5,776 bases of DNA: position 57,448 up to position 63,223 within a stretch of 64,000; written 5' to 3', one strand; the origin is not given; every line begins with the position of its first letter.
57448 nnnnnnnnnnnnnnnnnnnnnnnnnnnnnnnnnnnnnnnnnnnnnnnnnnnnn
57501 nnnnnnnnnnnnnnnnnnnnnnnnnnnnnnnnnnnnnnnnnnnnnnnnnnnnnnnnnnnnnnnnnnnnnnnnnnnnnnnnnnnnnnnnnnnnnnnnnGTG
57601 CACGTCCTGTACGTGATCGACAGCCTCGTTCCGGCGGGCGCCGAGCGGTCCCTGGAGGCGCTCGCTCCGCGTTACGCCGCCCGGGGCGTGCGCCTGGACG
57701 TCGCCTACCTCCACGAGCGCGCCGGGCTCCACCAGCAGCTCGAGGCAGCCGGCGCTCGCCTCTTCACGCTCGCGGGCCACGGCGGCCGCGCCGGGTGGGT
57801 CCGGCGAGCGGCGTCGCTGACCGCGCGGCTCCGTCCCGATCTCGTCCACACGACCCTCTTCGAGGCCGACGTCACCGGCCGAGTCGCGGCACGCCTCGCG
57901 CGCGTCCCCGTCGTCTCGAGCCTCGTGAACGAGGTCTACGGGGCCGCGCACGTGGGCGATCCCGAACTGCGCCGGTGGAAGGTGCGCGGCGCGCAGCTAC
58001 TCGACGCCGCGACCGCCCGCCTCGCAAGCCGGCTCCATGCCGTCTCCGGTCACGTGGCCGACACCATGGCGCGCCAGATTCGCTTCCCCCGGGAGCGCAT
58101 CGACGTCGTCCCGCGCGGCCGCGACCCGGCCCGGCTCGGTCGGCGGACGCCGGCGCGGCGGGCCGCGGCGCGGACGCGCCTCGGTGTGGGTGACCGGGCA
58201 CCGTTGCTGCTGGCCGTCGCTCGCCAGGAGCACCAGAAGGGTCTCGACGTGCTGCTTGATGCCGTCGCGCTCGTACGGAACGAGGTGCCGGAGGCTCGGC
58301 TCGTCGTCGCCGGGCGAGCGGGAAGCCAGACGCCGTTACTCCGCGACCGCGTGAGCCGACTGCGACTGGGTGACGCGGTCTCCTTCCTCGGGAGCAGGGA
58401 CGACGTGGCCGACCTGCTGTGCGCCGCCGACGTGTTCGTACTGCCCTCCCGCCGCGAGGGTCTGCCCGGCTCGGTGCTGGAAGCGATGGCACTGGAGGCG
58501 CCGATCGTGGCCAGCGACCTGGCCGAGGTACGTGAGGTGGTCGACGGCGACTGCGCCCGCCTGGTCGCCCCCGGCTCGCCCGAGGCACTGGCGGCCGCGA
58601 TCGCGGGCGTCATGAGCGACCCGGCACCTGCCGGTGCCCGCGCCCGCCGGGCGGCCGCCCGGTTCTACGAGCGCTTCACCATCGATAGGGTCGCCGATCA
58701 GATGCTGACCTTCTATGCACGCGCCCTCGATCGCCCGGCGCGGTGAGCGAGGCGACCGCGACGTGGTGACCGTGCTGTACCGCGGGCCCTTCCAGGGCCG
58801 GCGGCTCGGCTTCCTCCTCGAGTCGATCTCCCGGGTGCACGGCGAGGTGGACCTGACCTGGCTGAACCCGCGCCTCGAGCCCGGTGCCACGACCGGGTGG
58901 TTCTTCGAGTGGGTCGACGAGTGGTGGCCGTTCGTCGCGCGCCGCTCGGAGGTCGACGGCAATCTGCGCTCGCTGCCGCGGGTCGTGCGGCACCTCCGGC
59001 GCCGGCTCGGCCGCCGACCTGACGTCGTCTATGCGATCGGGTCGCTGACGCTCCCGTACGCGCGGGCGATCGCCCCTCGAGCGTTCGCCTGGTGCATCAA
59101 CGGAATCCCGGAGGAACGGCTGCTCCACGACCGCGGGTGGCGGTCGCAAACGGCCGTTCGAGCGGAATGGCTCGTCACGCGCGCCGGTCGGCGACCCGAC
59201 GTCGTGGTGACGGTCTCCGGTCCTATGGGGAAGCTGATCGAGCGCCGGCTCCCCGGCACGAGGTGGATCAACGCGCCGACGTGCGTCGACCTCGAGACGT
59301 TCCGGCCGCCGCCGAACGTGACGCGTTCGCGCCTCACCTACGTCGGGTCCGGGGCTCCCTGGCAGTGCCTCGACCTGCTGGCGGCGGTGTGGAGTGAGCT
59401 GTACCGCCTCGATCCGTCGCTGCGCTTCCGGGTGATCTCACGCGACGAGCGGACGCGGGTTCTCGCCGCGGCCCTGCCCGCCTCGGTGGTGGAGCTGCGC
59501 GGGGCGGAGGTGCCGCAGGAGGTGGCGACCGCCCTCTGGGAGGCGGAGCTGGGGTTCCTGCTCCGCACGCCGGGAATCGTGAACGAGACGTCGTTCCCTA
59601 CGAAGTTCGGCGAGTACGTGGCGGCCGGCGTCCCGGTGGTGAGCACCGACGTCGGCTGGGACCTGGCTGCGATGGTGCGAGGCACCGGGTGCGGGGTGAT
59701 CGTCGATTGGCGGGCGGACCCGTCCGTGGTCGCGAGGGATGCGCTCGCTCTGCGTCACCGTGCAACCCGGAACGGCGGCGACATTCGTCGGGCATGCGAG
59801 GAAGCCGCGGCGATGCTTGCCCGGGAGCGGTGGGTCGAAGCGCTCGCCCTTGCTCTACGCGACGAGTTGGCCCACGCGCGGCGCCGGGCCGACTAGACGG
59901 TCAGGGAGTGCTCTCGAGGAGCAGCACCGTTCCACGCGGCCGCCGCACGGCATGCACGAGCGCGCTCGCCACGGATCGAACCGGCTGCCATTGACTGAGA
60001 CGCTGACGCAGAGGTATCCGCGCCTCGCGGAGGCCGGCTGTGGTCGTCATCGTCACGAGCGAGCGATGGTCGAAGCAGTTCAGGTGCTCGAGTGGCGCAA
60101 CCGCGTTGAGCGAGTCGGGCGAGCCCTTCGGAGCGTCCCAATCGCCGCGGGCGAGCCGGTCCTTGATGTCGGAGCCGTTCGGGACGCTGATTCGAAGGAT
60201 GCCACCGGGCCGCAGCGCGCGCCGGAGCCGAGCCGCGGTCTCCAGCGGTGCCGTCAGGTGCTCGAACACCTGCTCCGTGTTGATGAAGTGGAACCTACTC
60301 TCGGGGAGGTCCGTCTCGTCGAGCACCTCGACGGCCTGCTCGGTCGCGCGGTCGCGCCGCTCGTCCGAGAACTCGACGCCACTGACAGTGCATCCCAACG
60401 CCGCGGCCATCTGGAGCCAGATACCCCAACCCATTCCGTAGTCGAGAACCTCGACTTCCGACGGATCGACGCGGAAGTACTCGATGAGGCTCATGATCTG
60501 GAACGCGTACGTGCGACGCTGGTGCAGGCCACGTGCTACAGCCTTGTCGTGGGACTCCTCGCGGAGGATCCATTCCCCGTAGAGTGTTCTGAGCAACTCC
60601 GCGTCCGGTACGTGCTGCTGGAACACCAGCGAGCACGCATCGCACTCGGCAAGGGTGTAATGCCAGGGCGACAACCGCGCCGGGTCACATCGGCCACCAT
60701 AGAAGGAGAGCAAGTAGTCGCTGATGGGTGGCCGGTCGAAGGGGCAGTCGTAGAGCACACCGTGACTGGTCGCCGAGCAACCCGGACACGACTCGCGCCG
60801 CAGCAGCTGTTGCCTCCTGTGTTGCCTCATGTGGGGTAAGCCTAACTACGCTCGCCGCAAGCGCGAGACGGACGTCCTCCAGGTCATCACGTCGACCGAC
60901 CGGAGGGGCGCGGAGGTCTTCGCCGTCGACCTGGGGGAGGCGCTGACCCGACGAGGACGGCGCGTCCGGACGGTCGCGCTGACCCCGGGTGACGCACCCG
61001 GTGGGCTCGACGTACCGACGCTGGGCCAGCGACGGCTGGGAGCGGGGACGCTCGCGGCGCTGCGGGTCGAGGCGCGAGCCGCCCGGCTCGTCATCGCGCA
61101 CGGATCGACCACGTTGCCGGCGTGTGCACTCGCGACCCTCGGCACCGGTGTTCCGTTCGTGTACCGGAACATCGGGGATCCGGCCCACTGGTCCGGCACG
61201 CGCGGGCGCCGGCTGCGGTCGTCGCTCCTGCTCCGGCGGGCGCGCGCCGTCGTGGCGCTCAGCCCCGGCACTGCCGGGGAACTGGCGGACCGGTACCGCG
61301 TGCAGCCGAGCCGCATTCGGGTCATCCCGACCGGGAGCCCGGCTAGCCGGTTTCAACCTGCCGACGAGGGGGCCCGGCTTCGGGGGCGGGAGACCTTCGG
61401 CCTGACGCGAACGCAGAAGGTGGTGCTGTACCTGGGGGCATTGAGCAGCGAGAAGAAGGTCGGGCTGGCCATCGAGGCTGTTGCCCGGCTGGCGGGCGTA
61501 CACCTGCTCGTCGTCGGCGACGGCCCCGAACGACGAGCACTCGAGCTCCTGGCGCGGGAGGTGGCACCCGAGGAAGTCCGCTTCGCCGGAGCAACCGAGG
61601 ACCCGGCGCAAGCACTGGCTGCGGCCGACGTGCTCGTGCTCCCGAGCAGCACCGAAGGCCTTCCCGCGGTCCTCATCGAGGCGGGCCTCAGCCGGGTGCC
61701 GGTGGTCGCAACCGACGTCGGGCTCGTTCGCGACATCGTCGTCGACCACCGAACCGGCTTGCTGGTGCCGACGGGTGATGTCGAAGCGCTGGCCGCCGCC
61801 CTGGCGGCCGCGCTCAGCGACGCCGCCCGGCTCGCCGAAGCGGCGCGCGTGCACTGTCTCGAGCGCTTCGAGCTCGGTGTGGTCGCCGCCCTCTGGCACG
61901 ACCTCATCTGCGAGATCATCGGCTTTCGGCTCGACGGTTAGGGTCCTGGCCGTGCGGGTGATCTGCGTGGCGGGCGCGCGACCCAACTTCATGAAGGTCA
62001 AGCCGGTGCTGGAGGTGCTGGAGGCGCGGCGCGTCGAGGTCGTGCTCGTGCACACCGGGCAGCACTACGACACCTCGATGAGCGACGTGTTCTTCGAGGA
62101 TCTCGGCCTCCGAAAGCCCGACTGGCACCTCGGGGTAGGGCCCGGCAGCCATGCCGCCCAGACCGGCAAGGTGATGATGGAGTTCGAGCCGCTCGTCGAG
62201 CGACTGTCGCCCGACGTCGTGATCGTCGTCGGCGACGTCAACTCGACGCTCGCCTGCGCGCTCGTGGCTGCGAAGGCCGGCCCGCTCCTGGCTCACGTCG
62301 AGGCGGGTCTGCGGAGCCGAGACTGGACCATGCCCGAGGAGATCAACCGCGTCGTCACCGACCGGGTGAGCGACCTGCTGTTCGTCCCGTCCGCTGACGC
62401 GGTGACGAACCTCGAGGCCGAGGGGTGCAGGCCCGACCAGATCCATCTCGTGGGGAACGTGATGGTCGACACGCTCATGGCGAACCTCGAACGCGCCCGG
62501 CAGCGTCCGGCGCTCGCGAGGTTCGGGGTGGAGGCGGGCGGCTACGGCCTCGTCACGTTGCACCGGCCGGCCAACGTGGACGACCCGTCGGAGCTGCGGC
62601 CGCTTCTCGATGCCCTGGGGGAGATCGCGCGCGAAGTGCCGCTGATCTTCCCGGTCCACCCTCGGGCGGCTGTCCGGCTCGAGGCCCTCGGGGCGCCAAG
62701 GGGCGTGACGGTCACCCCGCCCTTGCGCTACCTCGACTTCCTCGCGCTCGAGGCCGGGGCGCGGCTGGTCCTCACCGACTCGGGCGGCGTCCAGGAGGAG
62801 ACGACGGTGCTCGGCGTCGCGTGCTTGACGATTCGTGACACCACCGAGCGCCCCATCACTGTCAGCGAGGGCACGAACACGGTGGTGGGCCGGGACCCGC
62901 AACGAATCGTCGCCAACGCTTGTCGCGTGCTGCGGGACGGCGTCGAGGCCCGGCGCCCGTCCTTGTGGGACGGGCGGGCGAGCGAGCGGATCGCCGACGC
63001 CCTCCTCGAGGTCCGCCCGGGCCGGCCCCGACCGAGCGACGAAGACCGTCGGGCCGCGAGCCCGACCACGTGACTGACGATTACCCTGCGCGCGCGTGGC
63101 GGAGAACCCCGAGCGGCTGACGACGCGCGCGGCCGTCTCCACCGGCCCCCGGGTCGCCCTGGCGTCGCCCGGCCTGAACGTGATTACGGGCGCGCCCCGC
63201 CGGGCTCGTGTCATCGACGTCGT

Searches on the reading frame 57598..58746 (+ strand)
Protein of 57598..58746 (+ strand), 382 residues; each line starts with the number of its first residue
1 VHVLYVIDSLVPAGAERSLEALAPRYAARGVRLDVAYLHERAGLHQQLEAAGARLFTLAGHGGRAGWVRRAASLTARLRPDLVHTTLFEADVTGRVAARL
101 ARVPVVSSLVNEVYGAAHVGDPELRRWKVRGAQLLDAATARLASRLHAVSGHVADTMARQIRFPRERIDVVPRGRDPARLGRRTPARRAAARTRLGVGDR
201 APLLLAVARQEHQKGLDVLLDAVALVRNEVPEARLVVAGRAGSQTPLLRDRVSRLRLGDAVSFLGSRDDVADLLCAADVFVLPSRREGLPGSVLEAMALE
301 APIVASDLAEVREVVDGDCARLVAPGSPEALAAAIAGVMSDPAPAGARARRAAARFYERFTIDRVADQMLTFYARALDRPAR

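Call 8: search_protein_families(library=pfam, proteins=[window:57598-58746:+], max_evalue=0.001)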
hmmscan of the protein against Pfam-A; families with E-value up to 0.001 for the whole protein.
window:57598-58746:+ (382 aa): 6 families
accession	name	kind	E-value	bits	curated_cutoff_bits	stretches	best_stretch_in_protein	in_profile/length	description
PF13692.12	Glyco_trans_1_4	-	4.1e-35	121.5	27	1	202-341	2-142/142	Glycosyl transferases group 1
PF00534.26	Glycos_transf_1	-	1.9e-31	109.4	26.4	1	193-351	7-167/172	Glycosyl transferases group 1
PF13439.12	Glyco_transf_4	-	8.4e-17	62.2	28.5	1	14-179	3-170/170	Glycosyltransferase Family 4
PF13579.12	Glyco_trans_4_4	-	1.2e-14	55.4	29.7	1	14-174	2-158/158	Glycosyl transferase 4-like domain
PF20706.3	GT4-conflict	-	3.9e-13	49.6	26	1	179-368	176-384/385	Family 4 Glycosyltransferase in conflict systems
PF13524.12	Glyco_trans_1_2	-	2.3e-06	28.1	25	1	266-370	36-143/144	Glycosyl transferase-like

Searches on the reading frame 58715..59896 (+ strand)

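Call 9: search_protein_families(library=pfam, proteins=[window:58715-59896:+], max_evalue=0.001)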
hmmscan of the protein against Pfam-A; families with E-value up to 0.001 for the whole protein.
window:58715-59896:+ (393 aa): 2 families
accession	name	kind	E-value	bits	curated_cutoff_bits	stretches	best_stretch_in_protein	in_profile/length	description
PF13692.12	Glyco_trans_1_4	-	3.1e-08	34.4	27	1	206-340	3-133/142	Glycosyl transferases group 1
PF13439.12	Glyco_transf_4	-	9.2e-05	23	28.5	1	83-194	57-169/170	Glycosyltransferase Family 4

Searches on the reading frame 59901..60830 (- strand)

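Call 9: search_protein_families(library=pfam, proteins=[window:59901-60830:-], max_evalue=0.001)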
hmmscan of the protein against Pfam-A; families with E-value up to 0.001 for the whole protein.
window:59901-60830:- (309 aa): 4 families
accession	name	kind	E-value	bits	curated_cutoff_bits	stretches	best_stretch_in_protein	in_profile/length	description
PF13489.12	Methyltransf_23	-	2.7e-18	66.7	27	1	113-268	10-160/164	Methyltransferase domain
PF08241.18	Methyltransf_11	-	5.7e-10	40.1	21.2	1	129-213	1-94/95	Methyltransferase domain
PF13649.12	Methyltransf_25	-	2.2e-08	35.1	27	1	128-210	1-97/97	Methyltransferase domain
PF08242.18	Methyltransf_12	-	1.5e-06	29.3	30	1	129-212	1-98/98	Methyltransferase domain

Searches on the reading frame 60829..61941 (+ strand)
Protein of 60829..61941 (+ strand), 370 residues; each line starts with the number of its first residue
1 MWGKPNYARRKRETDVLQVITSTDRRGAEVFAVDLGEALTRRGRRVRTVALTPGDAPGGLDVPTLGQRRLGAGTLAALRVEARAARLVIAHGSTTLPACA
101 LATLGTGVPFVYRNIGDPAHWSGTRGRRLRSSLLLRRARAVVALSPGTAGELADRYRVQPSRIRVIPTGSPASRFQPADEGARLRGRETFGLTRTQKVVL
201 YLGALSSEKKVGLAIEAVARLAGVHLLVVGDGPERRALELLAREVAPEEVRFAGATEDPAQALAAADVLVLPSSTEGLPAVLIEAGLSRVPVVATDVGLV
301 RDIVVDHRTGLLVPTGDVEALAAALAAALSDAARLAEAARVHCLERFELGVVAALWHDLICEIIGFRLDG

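Call 9: search_protein_families(library=pfam, proteins=[window:60829-61941:+], max_evalue=0.001)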
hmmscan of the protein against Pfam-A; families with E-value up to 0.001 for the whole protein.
window:60829-61941:+ (370 aa): 5 families
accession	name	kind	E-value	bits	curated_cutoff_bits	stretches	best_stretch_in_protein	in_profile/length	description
PF13692.12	Glyco_trans_1_4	-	1.3e-32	113.5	27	1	197-331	2-142/142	Glycosyl transferases group 1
PF00534.26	Glycos_transf_1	-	2.1e-32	112.5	26.4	1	191-339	10-169/172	Glycosyl transferases group 1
PF13439.12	Glyco_transf_4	-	8.4e-16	58.9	28.5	1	27-169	3-165/170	Glycosyltransferase Family 4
PF13579.12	Glyco_trans_4_4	-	3.6e-11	44.1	29.7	1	27-169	2-158/158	Glycosyl transferase 4-like domain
PF20706.3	GT4-conflict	-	4e-05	23.2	26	1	134-335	143-361/385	Family 4 Glycosyltransferase in conflict systems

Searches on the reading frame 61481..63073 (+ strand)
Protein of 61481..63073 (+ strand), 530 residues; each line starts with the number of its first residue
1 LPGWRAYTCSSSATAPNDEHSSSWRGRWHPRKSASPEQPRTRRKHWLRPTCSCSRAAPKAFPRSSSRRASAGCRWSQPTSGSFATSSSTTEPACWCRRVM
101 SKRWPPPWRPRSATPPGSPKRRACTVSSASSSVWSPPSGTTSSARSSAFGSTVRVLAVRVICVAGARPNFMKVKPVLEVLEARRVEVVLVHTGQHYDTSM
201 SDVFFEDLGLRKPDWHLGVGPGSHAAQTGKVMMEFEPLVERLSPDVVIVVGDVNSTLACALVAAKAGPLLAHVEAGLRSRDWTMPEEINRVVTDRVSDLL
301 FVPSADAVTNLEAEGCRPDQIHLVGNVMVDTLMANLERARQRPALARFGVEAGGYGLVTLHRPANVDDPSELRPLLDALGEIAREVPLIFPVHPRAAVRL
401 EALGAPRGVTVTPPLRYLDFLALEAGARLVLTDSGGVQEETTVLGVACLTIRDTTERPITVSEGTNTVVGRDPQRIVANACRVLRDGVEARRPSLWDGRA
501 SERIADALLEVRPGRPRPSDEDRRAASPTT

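Call 9: search_protein_families(library=pfam, proteins=[window:61481-63073:+], max_evalue=0.001)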
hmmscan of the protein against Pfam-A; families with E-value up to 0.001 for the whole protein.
window:61481-63073:+ (530 aa): 2 families
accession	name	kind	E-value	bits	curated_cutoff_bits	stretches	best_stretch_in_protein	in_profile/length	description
PF02350.25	Epimerase_2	-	1.7e-105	353.2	30.6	1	181-508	5-346/347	UDP-N-acetylglucosamine 2-epimerase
PF13579.12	Glyco_trans_4_4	-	3.9e-06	27.7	29.7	1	178-326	12-157/158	Glycosyl transferase 4-like domain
